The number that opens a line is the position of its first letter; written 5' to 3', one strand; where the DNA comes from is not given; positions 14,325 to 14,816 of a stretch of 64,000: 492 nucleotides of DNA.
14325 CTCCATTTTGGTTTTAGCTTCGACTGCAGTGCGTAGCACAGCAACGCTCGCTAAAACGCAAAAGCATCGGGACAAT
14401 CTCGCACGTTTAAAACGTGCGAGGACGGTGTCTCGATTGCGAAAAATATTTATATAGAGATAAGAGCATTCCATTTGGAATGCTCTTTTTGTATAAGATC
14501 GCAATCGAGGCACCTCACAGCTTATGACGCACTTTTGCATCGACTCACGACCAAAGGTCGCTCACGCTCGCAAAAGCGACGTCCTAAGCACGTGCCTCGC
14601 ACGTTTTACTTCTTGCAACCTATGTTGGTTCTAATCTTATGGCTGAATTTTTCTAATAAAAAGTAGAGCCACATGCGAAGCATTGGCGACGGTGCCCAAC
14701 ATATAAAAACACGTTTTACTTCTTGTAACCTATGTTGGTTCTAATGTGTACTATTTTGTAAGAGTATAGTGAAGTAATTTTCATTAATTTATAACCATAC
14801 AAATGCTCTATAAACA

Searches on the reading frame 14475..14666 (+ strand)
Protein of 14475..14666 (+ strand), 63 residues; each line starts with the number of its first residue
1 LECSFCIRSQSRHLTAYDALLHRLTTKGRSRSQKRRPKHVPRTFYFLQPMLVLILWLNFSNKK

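Call 92: find_homologous_proteins(query=window:14475-14666:+, max_evalue=0.001)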
Query window:14475-14666:+: no candidate shares three 5-residue words with the query. No homologue found.
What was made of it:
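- Tried and rejected: Further copies via spurious ORFs in the protein database: nothing was found (call 92).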
